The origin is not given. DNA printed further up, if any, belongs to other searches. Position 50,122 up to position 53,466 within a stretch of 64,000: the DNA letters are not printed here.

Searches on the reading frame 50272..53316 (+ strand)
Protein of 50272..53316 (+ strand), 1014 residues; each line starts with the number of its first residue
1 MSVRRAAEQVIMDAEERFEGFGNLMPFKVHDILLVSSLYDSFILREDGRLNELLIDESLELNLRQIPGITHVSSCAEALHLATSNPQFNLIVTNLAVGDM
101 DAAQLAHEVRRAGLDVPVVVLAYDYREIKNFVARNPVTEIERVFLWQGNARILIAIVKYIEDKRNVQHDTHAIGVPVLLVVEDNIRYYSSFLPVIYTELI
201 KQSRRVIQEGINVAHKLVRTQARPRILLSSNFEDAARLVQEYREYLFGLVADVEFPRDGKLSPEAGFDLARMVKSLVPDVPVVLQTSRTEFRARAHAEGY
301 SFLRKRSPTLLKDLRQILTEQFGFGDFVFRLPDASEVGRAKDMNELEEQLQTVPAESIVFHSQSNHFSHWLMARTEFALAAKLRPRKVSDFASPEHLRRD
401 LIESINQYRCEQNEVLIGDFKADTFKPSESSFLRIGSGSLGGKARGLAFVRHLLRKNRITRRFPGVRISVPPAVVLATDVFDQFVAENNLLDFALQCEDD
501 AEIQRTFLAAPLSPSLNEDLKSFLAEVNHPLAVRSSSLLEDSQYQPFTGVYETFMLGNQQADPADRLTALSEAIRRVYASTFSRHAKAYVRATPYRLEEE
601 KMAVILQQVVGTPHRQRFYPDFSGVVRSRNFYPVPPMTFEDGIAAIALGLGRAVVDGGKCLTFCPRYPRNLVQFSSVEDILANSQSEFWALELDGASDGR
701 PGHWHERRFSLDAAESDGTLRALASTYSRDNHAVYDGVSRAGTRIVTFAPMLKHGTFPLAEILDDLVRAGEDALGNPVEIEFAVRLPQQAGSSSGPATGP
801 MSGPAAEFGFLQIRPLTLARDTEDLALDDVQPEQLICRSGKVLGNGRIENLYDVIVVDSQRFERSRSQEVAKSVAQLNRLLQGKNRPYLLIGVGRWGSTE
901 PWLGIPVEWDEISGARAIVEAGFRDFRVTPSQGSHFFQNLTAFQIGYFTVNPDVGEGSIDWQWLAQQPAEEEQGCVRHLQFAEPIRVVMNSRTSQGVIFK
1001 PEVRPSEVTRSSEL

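Call 13: search_protein_families(library=pfam, proteins=[window:50272-53316:+], max_evalue=0.01)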
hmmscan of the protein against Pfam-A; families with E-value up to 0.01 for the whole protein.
window:50272-53316:+ (1014 aa): 3 families
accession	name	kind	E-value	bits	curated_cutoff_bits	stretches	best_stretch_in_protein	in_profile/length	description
PF01326.24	PPDK_N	-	1.3e-35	123.7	27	1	439-824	3-317/328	Pyruvate phosphate dikinase, AMP/ATP-binding domain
PF19027.5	DUF5752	-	3.3e-05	23.8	23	1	338-413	18-107/208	Family of unknown function (DUF5752)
PF00072.30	Response_reg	-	0.00034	21.2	30.2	0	47-122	6-77/111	Response regulator receiver domain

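Call 17: find_encoding_contigs(protein=window:50272-53316:+, flank=10000, max_places=10)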
Protein window:50272-53316:+ (1014 aa): 2 contigs read that carry it; 2 places shown.
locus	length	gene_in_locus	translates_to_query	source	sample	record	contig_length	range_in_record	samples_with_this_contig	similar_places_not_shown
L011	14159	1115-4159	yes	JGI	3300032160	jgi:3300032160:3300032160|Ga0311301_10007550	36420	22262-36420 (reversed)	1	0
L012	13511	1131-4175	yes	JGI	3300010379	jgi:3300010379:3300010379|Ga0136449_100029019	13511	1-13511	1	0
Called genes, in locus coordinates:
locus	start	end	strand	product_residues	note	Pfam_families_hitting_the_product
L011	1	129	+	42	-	?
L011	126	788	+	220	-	-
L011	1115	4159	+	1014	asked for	PF01326:PPDK_N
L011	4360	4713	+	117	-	-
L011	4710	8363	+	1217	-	PF02369:Big_1 (faint), PF09134:Invasin_D3 (faint), PF13620:CarboxypepD_reg (faint), PF26198:Ig_SMCHD1_6th (faint)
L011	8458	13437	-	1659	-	PF00069:Pkinase, PF07714:PK_Tyr_Ser-Thr, PF14559:TPR_19 (faint), PF08308:PEGA (faint), PF13620:CarboxypepD_reg (faint), PF13715:CarbopepD_reg_2 (faint)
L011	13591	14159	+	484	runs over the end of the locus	PF00211:Guanylate_cyc, PF16697:Yop-YscD_cpl (faint), PF00498:FHA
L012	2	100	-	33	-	?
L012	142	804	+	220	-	-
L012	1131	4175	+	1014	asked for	PF01326:PPDK_N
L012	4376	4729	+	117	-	-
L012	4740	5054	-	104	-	-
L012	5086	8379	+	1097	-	PF02369:Big_1 (faint), PF09134:Invasin_D3 (faint), PF26198:Ig_SMCHD1_6th (faint)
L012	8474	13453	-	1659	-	PF00069:Pkinase, PF07714:PK_Tyr_Ser-Thr, PF14559:TPR_19 (faint), PF08308:PEGA (faint), PF13620:CarboxypepD_reg (faint), PF13715:CarbopepD_reg_2 (faint)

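Call 19: find_related_loci(query=window:50272-53316:+, collection=genome_contigs, flank=10000)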
Query window:50272-53316:+ (1014 aa) in genome_contigs; peptide patterns used: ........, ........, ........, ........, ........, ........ (x = any residue, [..] = any of these).
600 stretches matched a pattern (row limit reached: there are more); 573 encode a relative of the query (tblastn E <= 1e-3); the best 80 are kept; 80 distinct loci.
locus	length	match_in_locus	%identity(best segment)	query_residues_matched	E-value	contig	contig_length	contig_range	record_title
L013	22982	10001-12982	96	1-1002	0e+0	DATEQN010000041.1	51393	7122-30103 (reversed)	MAG TPA_asm: Terriglobales bacterium isolate SMAG_U9048 k141_1083803, whole genome shotgun sequence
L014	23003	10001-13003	89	1-1010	0e+0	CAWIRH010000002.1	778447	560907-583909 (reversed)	MAG: uncultured Acidobacteriaceae bacterium isolate MFD01689.bin.1.19 genome assembly, contig: contig_21425, whole genom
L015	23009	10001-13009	89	1-1008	0e+0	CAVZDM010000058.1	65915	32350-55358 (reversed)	MAG: uncultured Acidobacteriaceae bacterium isolate MFD09222.bin.3.28 genome assembly, contig: contig_168803, whole geno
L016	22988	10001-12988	88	1-1009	0e+0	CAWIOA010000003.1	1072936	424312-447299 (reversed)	MAG: uncultured Acidobacteriaceae bacterium isolate MFD01476.bin.1.224 genome assembly, contig: contig_19631, whole geno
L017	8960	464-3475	88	1-1009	0e+0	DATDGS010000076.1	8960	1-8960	MAG TPA_asm: Terriglobales bacterium isolate SMAG_U258 k141_262370, whole genome shotgun sequence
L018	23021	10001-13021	88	1-1014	0e+0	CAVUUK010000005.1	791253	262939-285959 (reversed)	MAG: uncultured Acidobacteriaceae bacterium isolate MFD09567.bin.1.139 genome assembly, contig: contig_20961, whole geno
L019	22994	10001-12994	88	1-1002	0e+0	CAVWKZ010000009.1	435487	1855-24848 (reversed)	MAG: uncultured Acidobacteriaceae bacterium isolate MFD04463.bin.1.121 genome assembly, contig: contig_58, whole genome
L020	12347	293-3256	88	1-1001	0e+0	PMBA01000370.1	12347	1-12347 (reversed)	MAG: Acidobacteriaceae bacterium isolate fen_338 73.20120700_E3M.96_contig_701318, whole genome shotgun sequence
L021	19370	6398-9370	86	1-1002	0e+0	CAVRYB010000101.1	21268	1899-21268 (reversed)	MAG: uncultured Acidobacteriaceae bacterium isolate MFD04780.bin.2.52 genome assembly, contig: contig_83604, whole genom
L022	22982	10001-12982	86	1-1002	0e+0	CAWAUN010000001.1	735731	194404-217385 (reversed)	MAG: uncultured Acidobacteriaceae bacterium isolate MFD09567.bin.1.136 genome assembly, contig: contig_33218, whole geno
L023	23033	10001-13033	85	1-1009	0e+0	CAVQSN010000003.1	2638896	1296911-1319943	MAG: uncultured Acidobacteriaceae bacterium isolate MFD00082.bin.1.166 genome assembly, contig: contig_305, whole genome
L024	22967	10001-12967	82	1-1002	0e+0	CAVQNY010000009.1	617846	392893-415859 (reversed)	MAG: uncultured Acidobacteriaceae bacterium isolate MFD01248.bin.1.34 genome assembly, contig: contig_19743, whole genom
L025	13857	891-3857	82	1-1002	0e+0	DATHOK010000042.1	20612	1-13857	MAG TPA_asm: Verrucomicrobiia bacterium isolate SMAG_U12682 k141_675769, whole genome shotgun sequence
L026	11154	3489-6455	81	1-1002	0e+0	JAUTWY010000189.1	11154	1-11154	MAG: Acidobacteriaceae bacterium isolate BP_10 scaffold_2077606, whole genome shotgun sequence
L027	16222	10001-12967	82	1-1002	0e+0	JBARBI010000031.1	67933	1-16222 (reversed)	MAG: Candidatus Sulfotelmatobacter sp. isolate MFD05764_ilm_asm_bin279 k127_1320397, whole genome shotgun sequence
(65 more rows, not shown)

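Call 44: find_related_loci(query=window:50272-53316:+, collection=metagenome_contigs, flank=10000)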
Query window:50272-53316:+ (1014 aa) in metagenome_contigs; peptide patterns used: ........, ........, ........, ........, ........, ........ (x = any residue, [..] = any of these).
600 stretches matched a pattern (row limit reached: there are more); 574 encode a relative of the query (tblastn E <= 1e-3); the best 80 are kept; 80 distinct loci.
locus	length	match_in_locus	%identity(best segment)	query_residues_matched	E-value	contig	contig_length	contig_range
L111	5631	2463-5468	93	1-1002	0e+0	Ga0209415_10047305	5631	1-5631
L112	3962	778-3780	90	1-1002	0e+0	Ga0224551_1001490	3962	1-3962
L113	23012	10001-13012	90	1-1009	0e+0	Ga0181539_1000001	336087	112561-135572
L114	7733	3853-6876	89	1-1009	0e+0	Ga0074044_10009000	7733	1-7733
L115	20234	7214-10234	89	1-1009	0e+0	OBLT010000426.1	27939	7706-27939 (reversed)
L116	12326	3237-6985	89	1-1006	0e+0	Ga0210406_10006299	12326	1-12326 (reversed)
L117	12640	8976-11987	89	1-1009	0e+0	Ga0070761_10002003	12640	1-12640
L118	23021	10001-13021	88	1-1012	0e+0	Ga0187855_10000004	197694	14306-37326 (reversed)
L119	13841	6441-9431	89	1-1002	0e+0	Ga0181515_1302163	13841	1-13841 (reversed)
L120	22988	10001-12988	88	1-1009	0e+0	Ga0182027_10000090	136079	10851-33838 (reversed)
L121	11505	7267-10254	88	1-1009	0e+0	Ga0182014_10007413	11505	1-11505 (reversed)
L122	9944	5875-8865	88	1-1006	0e+0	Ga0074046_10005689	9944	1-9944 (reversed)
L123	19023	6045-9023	88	1-1006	0e+0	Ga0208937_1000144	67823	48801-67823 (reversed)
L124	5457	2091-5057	88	1-1001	0e+0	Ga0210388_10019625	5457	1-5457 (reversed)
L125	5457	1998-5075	84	4-1008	0e+0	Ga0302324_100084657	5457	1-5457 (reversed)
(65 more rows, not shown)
